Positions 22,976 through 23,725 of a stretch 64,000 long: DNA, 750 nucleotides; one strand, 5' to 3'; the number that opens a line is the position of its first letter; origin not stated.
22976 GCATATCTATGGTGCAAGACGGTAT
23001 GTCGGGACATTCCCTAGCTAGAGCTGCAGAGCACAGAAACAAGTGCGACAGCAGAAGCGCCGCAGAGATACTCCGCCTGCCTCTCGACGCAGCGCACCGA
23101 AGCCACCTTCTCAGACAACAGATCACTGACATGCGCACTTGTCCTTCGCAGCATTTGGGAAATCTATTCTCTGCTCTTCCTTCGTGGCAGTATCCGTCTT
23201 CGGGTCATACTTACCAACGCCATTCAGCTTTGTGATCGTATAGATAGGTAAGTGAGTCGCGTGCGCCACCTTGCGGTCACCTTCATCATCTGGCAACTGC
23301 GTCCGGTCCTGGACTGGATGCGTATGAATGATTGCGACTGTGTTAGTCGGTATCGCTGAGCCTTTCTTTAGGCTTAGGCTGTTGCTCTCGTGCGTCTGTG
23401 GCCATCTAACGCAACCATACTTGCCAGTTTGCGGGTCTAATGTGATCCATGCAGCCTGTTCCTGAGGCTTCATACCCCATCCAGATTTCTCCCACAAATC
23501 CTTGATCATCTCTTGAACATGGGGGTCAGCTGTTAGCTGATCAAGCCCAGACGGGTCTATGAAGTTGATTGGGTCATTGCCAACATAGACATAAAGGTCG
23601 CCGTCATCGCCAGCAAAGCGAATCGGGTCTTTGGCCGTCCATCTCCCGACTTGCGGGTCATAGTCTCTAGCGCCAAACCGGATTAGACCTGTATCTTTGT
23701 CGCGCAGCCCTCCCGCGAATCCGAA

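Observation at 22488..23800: Low-GC toxin tip and overlapping exported ORF: a candidate new toxin-immunity pair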

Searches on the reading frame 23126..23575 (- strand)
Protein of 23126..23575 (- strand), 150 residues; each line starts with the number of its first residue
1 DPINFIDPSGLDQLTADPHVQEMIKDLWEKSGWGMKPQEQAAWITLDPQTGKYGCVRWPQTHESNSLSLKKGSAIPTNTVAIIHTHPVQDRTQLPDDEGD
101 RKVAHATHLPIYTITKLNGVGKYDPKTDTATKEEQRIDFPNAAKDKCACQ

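Call 3: search_protein_families(library=pfam, proteins=[window:23126-23575:-], max_evalue=1)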
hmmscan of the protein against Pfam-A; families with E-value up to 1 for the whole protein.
seq(150 aa): 0 families

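Call 6: search_solved_structures(query=window:23126-23542:-, max_evalue=10, show_alignments=2)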
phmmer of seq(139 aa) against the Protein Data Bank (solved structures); distinct sequences matched with E-value up to 10: 6.
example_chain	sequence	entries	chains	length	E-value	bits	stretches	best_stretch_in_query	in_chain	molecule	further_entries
7on6_A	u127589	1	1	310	3.9e-06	30.1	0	104-119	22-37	SAKe6AE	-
8pjx_A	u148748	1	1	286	0.0062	19.7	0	104-118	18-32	SAKe6FR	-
7pvp_A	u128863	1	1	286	0.0094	19.1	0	104-118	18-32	SAKe6BC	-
8pjr_A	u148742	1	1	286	0.011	18.9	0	104-118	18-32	SAKe6AC-LB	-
7ona_A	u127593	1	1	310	0.02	18.1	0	104-118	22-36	SAKe6AC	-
8pju_A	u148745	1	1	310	0.14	15.4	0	104-119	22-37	SAKe6DEtal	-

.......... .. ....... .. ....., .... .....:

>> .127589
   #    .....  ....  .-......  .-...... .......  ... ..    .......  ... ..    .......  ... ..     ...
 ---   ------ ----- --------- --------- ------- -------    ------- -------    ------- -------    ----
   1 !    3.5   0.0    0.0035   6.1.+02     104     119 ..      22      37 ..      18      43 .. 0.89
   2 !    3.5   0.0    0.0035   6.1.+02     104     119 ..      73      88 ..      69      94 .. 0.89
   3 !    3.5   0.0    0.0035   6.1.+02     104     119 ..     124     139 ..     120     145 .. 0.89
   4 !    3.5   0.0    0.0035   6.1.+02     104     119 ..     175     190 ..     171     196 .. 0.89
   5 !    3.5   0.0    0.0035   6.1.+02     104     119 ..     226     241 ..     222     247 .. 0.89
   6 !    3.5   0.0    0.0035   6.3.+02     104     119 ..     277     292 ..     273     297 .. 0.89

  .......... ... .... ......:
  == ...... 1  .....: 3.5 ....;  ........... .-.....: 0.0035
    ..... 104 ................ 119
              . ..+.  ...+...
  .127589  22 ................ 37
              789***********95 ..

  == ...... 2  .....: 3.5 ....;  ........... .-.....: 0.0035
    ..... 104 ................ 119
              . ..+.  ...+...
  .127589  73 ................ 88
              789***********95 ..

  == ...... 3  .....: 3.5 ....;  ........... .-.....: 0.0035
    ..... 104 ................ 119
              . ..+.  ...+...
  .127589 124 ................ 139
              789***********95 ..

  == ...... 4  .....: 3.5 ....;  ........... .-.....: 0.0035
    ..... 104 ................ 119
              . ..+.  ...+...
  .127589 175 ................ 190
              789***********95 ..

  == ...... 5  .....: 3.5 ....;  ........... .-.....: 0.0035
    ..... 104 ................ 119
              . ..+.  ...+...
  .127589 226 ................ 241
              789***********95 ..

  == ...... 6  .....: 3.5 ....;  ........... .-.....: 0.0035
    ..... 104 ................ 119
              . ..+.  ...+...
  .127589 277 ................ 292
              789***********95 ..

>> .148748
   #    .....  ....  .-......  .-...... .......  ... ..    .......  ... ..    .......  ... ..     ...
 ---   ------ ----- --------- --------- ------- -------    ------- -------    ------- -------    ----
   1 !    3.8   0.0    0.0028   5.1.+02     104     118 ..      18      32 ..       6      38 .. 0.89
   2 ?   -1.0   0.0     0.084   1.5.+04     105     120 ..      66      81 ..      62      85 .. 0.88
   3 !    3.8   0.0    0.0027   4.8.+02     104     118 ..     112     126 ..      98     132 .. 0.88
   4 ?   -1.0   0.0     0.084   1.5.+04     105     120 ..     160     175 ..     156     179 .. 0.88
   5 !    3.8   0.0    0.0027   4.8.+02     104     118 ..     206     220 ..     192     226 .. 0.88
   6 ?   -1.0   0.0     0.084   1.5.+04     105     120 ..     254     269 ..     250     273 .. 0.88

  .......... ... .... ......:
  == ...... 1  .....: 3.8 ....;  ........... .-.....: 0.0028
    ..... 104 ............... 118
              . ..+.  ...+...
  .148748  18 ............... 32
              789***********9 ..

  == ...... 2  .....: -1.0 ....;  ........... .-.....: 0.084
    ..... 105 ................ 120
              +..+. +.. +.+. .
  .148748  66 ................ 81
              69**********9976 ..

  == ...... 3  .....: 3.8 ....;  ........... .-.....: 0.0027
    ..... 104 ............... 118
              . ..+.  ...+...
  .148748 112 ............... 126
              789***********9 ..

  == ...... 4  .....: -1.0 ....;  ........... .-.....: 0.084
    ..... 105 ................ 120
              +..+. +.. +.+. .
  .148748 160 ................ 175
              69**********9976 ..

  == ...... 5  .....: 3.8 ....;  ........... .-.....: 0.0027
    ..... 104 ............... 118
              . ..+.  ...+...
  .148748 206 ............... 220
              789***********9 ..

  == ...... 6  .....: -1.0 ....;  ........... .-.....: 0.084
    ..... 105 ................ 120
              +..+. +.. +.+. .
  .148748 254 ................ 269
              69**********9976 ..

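Call 7: search_protein_families(library=ncbifam, proteins=[window:23126-23542:-], max_evalue=1)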
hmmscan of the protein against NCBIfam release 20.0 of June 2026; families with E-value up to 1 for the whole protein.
seq(139 aa): 0 families

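Call 8: find_homologous_proteins(query=window:23126-23575:-, max_evalue=0.01)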
Query seq(150 aa) (150 aa): 3 proteins with E <= 0.01 among 7 candidates.
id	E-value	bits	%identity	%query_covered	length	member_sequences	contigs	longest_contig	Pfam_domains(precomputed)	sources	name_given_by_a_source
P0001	4.5e-48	181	65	83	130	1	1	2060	-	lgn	-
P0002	1.4e-43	166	60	85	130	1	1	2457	-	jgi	jgi:hypothetical protein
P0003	1.4e-26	111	73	49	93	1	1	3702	-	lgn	-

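Call 10: find_encoding_contigs(protein=P0001, flank=5000)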
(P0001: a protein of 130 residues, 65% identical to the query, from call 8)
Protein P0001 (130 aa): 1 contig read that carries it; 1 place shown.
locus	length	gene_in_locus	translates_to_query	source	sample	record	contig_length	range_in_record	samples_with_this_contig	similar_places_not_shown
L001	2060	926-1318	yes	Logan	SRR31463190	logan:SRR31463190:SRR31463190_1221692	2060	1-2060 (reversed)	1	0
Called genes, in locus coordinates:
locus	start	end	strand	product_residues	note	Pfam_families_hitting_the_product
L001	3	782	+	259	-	?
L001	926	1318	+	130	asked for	-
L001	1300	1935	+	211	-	-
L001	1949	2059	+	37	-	?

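Call 11: find_encoding_contigs(protein=P0002, flank=5000)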
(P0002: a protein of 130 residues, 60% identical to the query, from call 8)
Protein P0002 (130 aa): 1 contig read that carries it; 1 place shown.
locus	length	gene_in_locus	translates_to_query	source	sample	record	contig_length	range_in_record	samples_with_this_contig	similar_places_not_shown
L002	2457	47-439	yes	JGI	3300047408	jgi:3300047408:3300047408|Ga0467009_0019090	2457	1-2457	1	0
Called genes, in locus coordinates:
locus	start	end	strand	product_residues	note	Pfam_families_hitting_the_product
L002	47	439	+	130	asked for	-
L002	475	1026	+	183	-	-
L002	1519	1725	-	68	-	-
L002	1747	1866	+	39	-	-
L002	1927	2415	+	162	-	-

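Call 12: find_encoding_contigs(protein=P0003, flank=5000)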
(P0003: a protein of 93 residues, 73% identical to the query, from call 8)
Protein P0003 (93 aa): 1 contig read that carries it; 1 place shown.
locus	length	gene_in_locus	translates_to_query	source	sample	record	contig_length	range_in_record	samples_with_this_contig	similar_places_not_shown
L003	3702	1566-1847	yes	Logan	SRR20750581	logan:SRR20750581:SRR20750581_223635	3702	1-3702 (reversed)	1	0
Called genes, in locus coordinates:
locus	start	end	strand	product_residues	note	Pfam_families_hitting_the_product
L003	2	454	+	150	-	?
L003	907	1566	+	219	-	-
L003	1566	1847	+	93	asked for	-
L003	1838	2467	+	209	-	-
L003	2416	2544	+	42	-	-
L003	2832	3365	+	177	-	-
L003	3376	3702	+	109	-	?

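Call 26: search_protein_families(library=pfam, proteins=[L003:584-928:+, L003:907-1566:+, L001:1300-1935:+, L002:424-1026:+, L003:1832-2467:+], max_evalue=1)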
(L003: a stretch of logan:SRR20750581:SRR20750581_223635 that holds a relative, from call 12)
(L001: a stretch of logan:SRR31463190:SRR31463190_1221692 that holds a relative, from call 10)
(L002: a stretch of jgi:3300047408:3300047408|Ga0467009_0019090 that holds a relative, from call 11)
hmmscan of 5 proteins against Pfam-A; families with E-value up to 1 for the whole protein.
L003:584-928:+ (114 aa): 1 family
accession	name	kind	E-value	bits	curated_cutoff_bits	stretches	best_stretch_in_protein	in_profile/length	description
PF06508.19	QueC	-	0.037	14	22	1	67-113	150-197/210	Queuosine biosynthesis protein QueC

L003:907-1566:+ (219 aa): 0 families

L001:1300-1935:+ (211 aa): 0 families

L002:424-1026:+ (200 aa): 1 family
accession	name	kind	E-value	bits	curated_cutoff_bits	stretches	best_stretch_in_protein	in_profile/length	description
PF10442.14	FIST_C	-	0.064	13.8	28.5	1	76-114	43-81/131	FIST C domain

L003:1832-2467:+ (211 aa): 1 family
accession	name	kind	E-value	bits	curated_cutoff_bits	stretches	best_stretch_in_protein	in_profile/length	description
PF00486.34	Trans_reg_C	-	0.13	12.8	26.2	1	114-149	21-55/77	Transcriptional regulatory protein, C terminal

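Call 27: predict_structure(alignment_id=A1)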
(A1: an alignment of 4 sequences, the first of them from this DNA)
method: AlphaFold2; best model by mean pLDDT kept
length: 139 residues; sequences in the alignment: 4
mean_pLDDT: 68.7   pTM: 0.67
mean pLDDT of the five models: 68.7, 67.0, 65.2, 58.1, 55.6
residues with pLDDT >= 90: 0; 70-90: 74; 50-70: 50; < 50: 15
segments of 3 or more residues with pLDDT < 50: 126-139
pLDDT, mean of each block of 10 residues (from residue 1): 62 72 63 82 71 62 81 70 70 86 73 83 50 34
secondary structure, 60 per line:
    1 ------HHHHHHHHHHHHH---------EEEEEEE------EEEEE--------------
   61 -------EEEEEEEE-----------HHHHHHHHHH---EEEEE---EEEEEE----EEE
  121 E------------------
elements in order: H7-19 E29-35 E42-46 E68-75 H87-96 E100-104 E108-113 E118-121

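Call 29: search_protein_representatives(alignment_id=A1)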
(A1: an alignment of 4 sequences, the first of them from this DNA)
Query: 4 sequences, 129 profile positions. Proteins with E-value up to 0.001 (for the whole library): 359; up to 1e-10: 29; up to 1e-30: 6. The best 150 are listed.
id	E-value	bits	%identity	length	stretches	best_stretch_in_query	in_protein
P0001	3.0e-73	260.0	-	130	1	1-129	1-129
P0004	2.4e-57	208.6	-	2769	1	1-129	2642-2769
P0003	3.9e-40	152.9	-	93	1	52-129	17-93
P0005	7.4e-33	129.4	-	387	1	2-128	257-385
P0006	2.0e-31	124.8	-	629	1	3-128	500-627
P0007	3.1e-31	124.2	-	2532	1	3-128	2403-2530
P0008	1.9e-23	99.0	-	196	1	2-127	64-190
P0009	8.6e-18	80.7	-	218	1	1-129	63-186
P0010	1.8e-17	79.6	-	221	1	2-128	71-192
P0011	1.3e-15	73.6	-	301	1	2-114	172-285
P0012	1.6e-15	73.4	-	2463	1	1-115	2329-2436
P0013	5.1e-15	71.7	-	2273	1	2-107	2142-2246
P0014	1.2e-14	70.5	-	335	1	3-116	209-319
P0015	1.7e-14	70.0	-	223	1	2-124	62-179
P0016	1.8e-14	69.9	-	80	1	53-128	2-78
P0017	1.1e-13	67.4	-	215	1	2-128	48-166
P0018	1.8e-13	66.7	-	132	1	3-128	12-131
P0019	6.3e-13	65.0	-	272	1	4-110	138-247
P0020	7.7e-13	64.7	-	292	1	4-128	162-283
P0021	1.7e-12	63.5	-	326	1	3-115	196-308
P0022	1.9e-12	63.4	-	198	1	2-120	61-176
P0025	4.8e-12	62.1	-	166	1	4-118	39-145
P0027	1.1e-11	61.0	-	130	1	2-127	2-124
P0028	2.3e-11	59.9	-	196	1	3-94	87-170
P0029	2.4e-11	59.8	-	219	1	2-109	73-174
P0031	1.1e-10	57.6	-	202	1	1-111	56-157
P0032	1.1e-10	57.6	-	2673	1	2-115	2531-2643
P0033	1.5e-10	57.3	-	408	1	3-110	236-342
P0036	2.0e-10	56.8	-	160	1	3-97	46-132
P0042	4.2e-10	55.8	-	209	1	2-97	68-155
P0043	4.5e-10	55.7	-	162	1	1-108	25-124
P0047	1.2e-09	54.3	-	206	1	2-107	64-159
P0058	6.1e-09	52.1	-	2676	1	1-110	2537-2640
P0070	3.3e-08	49.7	-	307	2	5-118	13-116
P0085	1.3e-07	47.8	-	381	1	3-95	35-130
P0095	2.9e-07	46.6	-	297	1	3-111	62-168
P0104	4.8e-07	45.9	-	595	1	2-111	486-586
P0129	1.9e-06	44.0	-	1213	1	1-111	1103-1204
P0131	2.0e-06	43.9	-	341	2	1-68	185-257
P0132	2.0e-06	43.9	-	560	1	3-110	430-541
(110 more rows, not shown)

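Call 30: fold_search(model_id=the predicted structure, library=pdb)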
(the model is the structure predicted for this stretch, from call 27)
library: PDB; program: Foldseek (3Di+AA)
matches with E <= 10: 573; with E <= 0.001: 0
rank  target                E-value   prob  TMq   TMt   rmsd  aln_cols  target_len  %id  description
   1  5cw4_A                3.4e-03  1.00  0.51  0.32   6.9       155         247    8  Structure of CfBRCC36-CfKIAA0157 complex (Selenium Edge) (released 2015-09-16)
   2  9e5z_E                4.4e-03  0.93  0.41  0.22  10.2       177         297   12  Cryo-EM structure of COP9 signalosome (released 2025-12-03)
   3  4msd_A                7.0e-03  0.99  0.48  0.38   5.4       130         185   12  Crystal structure of Schizosaccharomyces pombe AMSH-like protein SST2 T319I mutant (released 2014-06-18)
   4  5cw3_C                9.0e-03  0.98  0.48  0.31   7.8       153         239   10  Structure of CfBRCC36-CfKIAA0157 complex (Zn Edge) (released 2015-09-16)
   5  8bc8_J                9.6e-03  0.90  0.40  0.23   8.8       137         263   13  Human Brr2 Helicase Region in complex with C-tail deleted Jab1 and compound 18 (released 2023-03-08)
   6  9is6_E                1.1e-02  0.92  0.44  0.23   9.4       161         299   13  CryoEM structure of Plant-Complex-C-5b (released 2025-07-23)
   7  9cgc_V                1.2e-02  0.97  0.45  0.25   5.8       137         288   11  Yeast 26S proteasome non-substrate-engaged (S1 state) (released 2025-07-09)
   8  6s8q_J                1.3e-02  0.92  0.42  0.25   5.6       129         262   16  Human Brr2 Helicase Region in complex with C-tail deleted Jab1 (released 2020-01-22)
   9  6h3c_B                1.3e-02  0.63  0.33  0.20   9.7       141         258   11  Cryo-EM structure of the BRISC complex bound to SHMT2 (released 2019-07-10)
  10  8bcg_J                1.4e-02  0.92  0.38  0.23   5.2       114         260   15  Human Brr2 Helicase Region in complex with C-tail deleted Jab1 and compound 86 (released 2023-03-08)
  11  6gvw_A                1.4e-02  0.82  0.42  0.23  10.1       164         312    7  Crystal structure of the BRCA1-A complex (released 2019-07-10)
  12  9efv_E                1.4e-02  0.66  0.39  0.23  11.3       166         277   13  Cryo-EM structure of CSN-N8CUL1 in complex with CSN5i-3 (released 2025-12-03)
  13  7px3_J                1.7e-02  0.84  0.38  0.24   6.1       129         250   16  Structure of U5 snRNP assembly and recycling factor TSSC4 in complex with BRR2 and Jab1 domain of PRPF8 (released 2022-01-26)
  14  5lda_A                1.8e-02  0.99  0.53  0.56   4.6       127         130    9  Structure of deubiquitinating enzyme homolog (Pyrococcus furiosus JAMM1) in complex with ubiquitin-like SAMP2. (released 2017-06-21)
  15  8h6j_5B               1.8e-02  0.87  0.40  0.04   8.9       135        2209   14  Cryo-EM structure of human exon-defined spliceosome in the mature pre-B state. (released 2024-05-01)
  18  2kcq_MODEL_1_A        2.2e-02  0.85  0.44  0.41   9.3       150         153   12  Solution structure of protein SRU_2040 from Salinibacter ruber (strain DSM 13855) . Northeast Structural Genom (released 2009-02-24)
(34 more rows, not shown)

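Call 32: search_protein_families(library=pfam, alignment_id=A3, max_evalue=0.01)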
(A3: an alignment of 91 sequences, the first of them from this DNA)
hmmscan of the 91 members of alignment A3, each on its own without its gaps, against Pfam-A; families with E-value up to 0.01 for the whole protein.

A. member 1, seq(139 aa): 0 families

B. families by the number of members that match (of 91 scanned): 10 families
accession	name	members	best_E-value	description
PF14464.11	Prok-JAB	42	1.2e-07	Prokaryotic homologs of the JAB domain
PF14220.11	DUF4329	16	4.4e-07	Domain of unknown function (DUF4329)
PF03527.20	RHS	6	8.7e-06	RHS protein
PF25023.1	TEN_YD-shell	3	9.6e-16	Teneurin YD-shell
PF05593.20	RHS_repeat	3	2e-09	RHS Repeat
PF04002.20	RadC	3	0.0058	RadC-like JAB domain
PF01476.26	LysM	1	1.7e-10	LysM domain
PF20114.4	DUF6504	1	0.0012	Domain of unknown function (DUF6504)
PF12329.13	TMF_DNA_bd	1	0.0017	TATA element modulatory factor 1 DNA binding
PF13424.12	TPR_12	1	0.0089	Tetratricopeptide repeat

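Call 39: find_related_loci(query=A1, collection=genome_contigs, flank=4000)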
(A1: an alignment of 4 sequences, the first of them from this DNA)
Query A1 (139 aa) in genome_contigs; peptide patterns used: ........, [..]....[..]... (x = any residue, [..] = any of these).
19 stretches matched a pattern; 1 encode a relative of the query (tblastn E <= 1e-3); 1 distinct loci.
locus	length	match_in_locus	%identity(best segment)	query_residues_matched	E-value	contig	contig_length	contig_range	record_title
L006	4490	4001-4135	36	74-132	7e-6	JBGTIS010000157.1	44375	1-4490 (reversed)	MAG: Cyclobacteriaceae bacterium isolate JTS-RE270 k141_3299079, whole genome shotgun sequence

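Call 40: find_encoding_contigs(protein=P0007, flank=5000, max_places=2)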
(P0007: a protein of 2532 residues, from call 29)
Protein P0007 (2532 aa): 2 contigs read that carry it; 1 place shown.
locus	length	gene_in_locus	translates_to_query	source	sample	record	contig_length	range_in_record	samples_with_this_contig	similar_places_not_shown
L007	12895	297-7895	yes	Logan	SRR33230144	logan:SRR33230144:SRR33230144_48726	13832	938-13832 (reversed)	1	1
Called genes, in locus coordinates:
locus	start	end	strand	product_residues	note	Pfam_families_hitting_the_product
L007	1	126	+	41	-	?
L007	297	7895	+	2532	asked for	PF01436:NHL (faint), PF08450:SGL (faint), PF25021:TEN_NHL, PF01833:TIG, PF02368:Big_2 (weak), PF25020:TTR_TEN1-4, PF05593:RHS_repeat (faint), PF25023:TEN_YD-shell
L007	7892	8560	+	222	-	-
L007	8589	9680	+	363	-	-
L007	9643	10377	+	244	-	-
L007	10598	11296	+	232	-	-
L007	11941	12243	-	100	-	-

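Call 42: find_encoding_contigs(protein=P0004, flank=5000, max_places=2)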
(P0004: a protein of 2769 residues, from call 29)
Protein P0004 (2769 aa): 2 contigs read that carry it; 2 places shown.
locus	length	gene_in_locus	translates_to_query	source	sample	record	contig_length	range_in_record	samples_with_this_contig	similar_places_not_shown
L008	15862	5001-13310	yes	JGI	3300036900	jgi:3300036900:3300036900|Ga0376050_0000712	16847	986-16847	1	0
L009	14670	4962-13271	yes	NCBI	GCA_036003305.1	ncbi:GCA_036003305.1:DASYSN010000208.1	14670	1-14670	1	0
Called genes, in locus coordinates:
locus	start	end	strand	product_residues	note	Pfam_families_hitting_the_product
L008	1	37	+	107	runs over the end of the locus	-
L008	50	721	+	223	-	PF03781:FGE-sulfatase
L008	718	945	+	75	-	-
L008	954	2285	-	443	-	PF13424:TPR_12 (faint)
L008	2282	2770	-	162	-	-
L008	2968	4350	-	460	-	PF00515:TPR_1 (faint), PF07719:TPR_2 (faint), PF13432:TPR_16 (weak), PF13424:TPR_12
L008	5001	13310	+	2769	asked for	PF02368:Big_2, PF01833:TIG, PF02368:Big_2, PF01833:TIG, PF02368:Big_2, PF25020:TTR_TEN1-4, PF24329:FN-plug_TEN1-4, PF25023:TEN_YD-shell, +2 more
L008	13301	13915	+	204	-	-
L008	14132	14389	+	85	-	PF03781:FGE-sulfatase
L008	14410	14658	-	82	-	-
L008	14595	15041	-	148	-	-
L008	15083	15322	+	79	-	PF04014:MazE_antitoxin (faint)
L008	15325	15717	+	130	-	PF01850:PIN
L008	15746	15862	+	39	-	?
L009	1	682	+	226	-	PF03781:FGE-sulfatase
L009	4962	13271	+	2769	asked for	PF02368:Big_2, PF01833:TIG, PF02368:Big_2, PF01833:TIG, PF02368:Big_2, PF25020:TTR_TEN1-4, PF24329:FN-plug_TEN1-4, PF25023:TEN_YD-shell, +2 more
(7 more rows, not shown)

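Call 48: search_protein_families(library=pfam, proteins=[P0033, P0085, P0095, P0070, P0104, P0129, P0131, P0132, P0009, P0010], max_evalue=0.01)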
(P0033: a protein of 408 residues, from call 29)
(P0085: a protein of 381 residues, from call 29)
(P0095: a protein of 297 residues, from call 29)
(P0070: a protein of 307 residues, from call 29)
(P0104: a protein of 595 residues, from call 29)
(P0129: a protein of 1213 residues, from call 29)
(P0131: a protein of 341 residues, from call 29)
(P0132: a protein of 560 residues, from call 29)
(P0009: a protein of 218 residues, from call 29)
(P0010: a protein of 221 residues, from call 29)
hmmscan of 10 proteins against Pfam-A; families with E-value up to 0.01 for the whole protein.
P0033 (408 aa): 2 families
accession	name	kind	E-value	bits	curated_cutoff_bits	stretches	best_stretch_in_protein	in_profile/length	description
PF01476.26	LysM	-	1.7e-10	41.1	20.9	1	114-157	1-43/43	LysM domain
PF12329.13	TMF_DNA_bd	-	0.0017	18.7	35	1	354-406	3-53/74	TATA element modulatory factor 1 DNA binding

P0085 (381 aa): 0 families

P0095 (297 aa): 0 families

P0070 (307 aa): 2 families
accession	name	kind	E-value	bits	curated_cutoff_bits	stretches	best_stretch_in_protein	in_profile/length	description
PF14464.11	Prok-JAB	-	1.6e-08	34.8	25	1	232-276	66-104/114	Prokaryotic homologs of the JAB domain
PF04002.20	RadC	-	0.003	17.9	22.1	0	51-85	58-91/121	RadC-like JAB domain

P0104 (595 aa): 0 families

P0129 (1213 aa): 0 families

P0131 (341 aa): 0 families

P0132 (560 aa): 1 family
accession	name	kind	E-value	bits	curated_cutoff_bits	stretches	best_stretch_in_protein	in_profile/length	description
PF05593.20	RHS_repeat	-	4.8e-05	24.1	22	0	109-135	2-29/38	RHS Repeat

P0009 (218 aa): 0 families

P0010 (221 aa): 0 families
